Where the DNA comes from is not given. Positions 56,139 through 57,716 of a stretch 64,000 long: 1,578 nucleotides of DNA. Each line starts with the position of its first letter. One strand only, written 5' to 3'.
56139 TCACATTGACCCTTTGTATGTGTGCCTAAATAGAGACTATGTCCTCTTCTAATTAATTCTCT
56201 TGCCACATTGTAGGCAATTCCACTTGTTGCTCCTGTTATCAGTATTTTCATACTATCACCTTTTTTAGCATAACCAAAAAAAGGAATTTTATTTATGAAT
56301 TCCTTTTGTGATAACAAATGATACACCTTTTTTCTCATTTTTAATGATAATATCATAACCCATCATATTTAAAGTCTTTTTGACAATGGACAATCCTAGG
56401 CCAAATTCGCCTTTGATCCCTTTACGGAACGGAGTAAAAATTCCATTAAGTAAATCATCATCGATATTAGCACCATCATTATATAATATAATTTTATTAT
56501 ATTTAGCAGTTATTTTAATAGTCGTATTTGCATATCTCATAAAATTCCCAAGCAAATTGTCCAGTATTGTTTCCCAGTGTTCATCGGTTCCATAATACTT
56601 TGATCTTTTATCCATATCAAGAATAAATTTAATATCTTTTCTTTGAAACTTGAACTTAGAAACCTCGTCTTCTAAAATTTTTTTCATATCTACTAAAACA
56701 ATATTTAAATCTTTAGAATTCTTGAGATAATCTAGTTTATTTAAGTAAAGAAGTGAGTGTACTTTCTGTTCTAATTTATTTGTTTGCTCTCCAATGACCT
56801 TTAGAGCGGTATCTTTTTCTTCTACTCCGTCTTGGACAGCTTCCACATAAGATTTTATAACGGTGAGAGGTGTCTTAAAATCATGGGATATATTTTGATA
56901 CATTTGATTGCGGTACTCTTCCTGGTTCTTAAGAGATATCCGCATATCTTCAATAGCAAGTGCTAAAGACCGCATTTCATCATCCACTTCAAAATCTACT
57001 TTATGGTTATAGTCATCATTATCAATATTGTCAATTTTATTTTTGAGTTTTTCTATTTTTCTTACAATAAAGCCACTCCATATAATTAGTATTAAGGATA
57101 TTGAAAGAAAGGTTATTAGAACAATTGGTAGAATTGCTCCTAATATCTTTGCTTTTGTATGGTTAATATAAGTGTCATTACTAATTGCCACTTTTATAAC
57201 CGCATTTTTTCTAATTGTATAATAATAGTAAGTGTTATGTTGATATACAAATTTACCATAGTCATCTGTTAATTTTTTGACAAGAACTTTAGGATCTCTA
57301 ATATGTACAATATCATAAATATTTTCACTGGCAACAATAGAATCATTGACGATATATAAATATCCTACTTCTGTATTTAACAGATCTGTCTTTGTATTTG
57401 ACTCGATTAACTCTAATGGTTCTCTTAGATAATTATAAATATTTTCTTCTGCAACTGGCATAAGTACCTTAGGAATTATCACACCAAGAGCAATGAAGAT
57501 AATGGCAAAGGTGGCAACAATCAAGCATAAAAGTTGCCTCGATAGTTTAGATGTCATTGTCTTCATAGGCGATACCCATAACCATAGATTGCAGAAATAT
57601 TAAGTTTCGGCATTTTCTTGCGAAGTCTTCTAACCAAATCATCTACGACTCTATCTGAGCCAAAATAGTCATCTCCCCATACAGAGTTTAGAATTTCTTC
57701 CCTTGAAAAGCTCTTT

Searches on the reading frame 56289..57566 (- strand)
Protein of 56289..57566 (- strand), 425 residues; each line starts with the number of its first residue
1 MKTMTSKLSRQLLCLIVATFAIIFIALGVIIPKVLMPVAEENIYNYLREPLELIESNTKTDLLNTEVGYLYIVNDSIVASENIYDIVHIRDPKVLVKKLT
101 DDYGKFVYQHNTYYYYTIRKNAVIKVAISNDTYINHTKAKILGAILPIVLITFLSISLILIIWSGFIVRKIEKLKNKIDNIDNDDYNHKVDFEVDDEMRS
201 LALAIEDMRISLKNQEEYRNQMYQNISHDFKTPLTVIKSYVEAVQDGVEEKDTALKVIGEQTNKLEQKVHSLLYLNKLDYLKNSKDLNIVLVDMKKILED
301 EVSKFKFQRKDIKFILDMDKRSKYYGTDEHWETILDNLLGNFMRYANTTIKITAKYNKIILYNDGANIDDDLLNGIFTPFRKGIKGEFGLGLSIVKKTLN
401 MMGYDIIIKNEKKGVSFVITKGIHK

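Call 29: search_protein_families(library=pfam, proteins=[window:56289-57566:-], max_evalue=0.0001)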
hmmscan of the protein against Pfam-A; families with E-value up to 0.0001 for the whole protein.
window:56289-57566:- (425 aa): 3 families
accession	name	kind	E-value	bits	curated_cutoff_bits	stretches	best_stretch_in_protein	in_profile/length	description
PF00512.31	HisKA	-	4.2e-12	46.4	26.9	1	219-279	2-64/66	His Kinase A (phospho-acceptor) domain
PF02518.31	HATPase_c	-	2.2e-11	44.6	26.4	1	330-420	5-106/111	Histidine kinase-, DNA gyrase B-, and HSP90-like ATPase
PF00672.30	HAMP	-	2.1e-06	28.4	25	1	166-213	5-52/53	HAMP domain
